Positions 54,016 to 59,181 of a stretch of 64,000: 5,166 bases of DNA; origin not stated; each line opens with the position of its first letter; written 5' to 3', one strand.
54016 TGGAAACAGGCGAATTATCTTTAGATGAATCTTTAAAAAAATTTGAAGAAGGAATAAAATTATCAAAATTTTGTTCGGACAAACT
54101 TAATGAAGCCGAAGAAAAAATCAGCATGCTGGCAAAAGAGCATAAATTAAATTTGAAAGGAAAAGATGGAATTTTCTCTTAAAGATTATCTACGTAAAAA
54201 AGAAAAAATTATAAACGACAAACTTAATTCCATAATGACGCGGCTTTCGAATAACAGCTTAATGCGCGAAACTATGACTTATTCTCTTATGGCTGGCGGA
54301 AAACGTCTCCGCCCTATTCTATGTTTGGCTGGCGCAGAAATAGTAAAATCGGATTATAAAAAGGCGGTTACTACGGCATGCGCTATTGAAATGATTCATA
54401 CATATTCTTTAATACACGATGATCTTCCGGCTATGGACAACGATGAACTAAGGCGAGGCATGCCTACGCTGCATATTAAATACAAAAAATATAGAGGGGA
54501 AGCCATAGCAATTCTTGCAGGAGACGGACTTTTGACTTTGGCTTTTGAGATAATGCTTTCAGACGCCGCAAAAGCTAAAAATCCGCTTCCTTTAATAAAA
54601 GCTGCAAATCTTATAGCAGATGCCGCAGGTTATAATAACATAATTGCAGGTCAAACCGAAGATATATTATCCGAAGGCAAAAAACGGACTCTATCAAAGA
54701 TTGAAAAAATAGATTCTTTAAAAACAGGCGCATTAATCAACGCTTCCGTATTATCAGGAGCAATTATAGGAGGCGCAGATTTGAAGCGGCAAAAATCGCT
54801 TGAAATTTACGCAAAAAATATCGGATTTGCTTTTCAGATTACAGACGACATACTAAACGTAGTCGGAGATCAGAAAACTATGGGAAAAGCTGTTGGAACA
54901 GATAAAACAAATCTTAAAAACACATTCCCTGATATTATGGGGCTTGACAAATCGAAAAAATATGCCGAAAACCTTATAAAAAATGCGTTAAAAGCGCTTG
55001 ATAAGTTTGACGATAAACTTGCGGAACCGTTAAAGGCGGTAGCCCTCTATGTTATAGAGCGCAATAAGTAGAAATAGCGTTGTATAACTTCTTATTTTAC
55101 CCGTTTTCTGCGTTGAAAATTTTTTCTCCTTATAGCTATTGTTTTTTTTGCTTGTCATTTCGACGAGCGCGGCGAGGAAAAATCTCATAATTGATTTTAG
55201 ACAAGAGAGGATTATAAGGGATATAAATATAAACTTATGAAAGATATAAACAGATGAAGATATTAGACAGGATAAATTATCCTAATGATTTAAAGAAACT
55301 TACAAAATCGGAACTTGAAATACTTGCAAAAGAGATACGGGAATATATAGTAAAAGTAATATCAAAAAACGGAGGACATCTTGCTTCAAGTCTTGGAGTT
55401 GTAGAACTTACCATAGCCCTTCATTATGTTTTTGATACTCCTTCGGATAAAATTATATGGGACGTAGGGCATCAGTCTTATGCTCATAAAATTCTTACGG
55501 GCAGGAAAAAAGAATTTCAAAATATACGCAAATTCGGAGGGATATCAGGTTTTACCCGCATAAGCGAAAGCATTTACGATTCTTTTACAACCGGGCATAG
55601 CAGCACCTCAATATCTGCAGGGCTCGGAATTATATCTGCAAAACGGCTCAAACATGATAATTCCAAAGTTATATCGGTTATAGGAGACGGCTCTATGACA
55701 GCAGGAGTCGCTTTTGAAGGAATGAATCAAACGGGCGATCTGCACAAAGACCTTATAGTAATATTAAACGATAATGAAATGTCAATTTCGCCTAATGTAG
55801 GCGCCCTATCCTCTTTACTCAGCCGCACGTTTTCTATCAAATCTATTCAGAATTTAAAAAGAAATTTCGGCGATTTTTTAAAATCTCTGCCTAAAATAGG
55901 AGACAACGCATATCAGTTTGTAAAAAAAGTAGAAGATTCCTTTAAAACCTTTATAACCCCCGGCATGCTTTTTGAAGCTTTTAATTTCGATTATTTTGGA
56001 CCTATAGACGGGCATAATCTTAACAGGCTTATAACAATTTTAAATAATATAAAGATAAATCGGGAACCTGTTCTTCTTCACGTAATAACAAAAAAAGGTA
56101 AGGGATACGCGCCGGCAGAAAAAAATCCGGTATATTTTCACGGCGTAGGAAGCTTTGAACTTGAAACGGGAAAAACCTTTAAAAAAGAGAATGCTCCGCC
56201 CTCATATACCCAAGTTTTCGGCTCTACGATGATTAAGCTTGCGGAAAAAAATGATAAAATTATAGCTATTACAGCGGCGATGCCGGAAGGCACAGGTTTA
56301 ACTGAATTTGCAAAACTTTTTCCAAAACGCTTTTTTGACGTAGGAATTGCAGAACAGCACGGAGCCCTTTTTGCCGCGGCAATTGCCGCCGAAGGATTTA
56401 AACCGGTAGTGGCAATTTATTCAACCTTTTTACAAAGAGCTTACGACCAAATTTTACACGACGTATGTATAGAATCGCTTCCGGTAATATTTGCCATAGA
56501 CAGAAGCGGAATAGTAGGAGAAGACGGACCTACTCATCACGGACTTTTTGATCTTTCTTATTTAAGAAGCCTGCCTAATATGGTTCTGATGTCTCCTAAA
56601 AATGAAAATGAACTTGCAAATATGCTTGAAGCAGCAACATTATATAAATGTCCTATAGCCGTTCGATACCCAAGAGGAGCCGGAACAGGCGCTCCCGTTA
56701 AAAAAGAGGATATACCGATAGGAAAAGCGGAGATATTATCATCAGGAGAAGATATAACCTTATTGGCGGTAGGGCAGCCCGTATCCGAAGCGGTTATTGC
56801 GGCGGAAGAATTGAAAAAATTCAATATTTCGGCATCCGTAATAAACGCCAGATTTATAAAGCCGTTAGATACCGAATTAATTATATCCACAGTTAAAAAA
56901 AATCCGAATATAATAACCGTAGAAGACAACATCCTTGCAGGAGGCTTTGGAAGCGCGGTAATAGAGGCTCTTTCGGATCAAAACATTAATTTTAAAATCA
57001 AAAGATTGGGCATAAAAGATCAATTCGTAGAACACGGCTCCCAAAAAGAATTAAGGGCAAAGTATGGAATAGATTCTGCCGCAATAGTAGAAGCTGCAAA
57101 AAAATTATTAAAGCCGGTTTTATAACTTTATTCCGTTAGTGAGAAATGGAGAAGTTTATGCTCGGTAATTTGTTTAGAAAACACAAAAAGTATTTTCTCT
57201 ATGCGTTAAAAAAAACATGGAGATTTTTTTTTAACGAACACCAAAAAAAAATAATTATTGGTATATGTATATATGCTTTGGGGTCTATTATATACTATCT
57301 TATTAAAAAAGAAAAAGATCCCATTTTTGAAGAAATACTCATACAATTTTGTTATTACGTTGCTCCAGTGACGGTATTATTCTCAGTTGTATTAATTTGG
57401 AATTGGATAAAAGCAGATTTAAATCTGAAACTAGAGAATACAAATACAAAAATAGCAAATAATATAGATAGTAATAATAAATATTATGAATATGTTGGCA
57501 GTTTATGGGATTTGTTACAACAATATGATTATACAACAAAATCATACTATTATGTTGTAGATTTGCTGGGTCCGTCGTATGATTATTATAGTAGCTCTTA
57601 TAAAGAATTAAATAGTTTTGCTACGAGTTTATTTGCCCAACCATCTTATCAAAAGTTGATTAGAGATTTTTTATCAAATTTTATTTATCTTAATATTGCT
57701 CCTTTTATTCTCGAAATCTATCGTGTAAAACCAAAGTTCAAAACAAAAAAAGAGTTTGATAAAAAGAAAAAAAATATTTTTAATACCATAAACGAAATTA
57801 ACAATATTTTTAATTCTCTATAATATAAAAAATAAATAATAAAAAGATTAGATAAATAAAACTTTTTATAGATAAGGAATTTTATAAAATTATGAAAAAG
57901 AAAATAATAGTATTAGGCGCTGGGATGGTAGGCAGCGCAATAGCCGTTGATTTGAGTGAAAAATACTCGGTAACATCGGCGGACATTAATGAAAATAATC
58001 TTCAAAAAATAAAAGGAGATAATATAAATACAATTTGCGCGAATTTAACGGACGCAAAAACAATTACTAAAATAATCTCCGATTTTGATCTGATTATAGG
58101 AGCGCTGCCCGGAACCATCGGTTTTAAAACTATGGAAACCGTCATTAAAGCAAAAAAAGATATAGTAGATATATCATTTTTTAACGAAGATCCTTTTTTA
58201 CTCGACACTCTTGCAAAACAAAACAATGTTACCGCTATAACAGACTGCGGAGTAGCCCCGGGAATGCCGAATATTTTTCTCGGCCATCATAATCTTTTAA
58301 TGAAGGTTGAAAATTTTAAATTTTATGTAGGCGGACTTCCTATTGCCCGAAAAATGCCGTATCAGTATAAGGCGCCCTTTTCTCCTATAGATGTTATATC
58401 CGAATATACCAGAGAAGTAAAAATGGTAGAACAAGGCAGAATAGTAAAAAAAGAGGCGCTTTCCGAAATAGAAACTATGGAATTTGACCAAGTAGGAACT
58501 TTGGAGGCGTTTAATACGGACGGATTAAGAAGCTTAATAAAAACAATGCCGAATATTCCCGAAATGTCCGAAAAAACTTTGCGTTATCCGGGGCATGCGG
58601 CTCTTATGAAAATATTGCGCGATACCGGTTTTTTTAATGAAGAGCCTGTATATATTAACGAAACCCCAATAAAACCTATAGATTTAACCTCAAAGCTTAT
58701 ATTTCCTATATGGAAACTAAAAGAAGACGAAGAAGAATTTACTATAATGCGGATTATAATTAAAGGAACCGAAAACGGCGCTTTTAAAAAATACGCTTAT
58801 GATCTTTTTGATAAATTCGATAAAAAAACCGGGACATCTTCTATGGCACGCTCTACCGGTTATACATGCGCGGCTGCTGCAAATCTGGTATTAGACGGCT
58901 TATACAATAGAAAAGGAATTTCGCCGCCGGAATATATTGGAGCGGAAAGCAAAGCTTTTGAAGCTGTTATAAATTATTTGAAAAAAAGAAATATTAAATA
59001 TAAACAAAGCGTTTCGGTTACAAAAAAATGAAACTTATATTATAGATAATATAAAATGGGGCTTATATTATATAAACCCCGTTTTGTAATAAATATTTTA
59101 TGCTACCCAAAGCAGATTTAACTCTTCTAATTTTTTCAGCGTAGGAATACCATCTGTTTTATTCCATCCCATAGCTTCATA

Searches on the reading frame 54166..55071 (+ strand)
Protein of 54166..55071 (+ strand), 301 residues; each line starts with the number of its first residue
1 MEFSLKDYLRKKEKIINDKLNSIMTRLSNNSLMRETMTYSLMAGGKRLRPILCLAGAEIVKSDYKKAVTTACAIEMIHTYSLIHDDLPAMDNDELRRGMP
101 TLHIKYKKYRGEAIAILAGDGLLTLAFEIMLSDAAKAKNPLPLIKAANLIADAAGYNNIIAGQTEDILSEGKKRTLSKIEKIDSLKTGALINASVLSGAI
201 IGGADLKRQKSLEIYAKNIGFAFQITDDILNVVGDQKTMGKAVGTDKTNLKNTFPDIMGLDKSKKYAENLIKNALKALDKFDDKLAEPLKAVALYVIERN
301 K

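Call 22: search_protein_families(library=pfam, max_evalue=0.0001, proteins=[window:54166-55071:+])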
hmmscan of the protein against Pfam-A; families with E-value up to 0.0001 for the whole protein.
window:54166-55071:+ (301 aa): 1 family
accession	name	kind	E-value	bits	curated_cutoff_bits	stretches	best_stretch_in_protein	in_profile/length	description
PF00348.22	polyprenyl_synt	-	7.3e-56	189.6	27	1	32-282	3-241/251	Polyprenyl synthetase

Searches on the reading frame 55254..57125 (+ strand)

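Call 22: search_protein_families(library=pfam, max_evalue=0.0001, proteins=[window:55254-57125:+])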
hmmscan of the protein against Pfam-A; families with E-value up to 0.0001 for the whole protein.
window:55254-57125:+ (623 aa): 3 families
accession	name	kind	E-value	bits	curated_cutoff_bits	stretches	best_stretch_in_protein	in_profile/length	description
PF13292.11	DXP_synthase_N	-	1.5e-120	402.1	21.2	1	4-279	1-274/274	1-deoxy-D-xylulose-5-phosphate synthase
PF02779.29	Transket_pyr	-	3.9e-45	154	27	1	316-476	3-171/174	Transketolase, pyrimidine binding domain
PF02780.25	Transketolase_C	-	1.1e-34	119.5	25.9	1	490-611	1-124/124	Transketolase, C-terminal domain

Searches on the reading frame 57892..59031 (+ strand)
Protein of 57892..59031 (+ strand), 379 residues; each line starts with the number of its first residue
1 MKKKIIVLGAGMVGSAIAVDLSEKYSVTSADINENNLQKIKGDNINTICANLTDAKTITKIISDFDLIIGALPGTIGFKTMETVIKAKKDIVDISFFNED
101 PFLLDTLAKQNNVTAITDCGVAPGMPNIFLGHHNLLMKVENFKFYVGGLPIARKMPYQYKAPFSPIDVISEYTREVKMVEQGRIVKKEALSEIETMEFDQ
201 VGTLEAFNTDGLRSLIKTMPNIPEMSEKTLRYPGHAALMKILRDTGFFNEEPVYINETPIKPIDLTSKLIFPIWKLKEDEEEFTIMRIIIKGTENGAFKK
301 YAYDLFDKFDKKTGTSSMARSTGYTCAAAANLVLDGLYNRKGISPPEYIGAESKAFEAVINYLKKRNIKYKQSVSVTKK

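Call 22: search_protein_families(library=pfam, max_evalue=0.0001, proteins=[window:57892-59031:+])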
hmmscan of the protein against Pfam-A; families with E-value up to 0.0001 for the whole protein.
window:57892-59031:+ (379 aa): 4 families
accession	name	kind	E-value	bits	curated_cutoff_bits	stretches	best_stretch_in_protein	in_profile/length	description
PF16653.10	Sacchrp_dh_C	-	4.6e-43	148.7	31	1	120-367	1-264/265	Saccharopine dehydrogenase C-terminal domain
PF03435.24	Sacchrp_dh_NADP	-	6.2e-12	46.4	25.1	1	5-116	1-129/129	Saccharopine dehydrogenase NADP binding domain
PF02254.24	TrkA_N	-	7.4e-07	29.9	23.8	1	5-82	1-78/116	TrkA-N domain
PF01262.27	AlaDh_PNT_C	-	1.3e-05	25.1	23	1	4-72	30-100/214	Alanine dehydrogenase/PNT, C-terminal domain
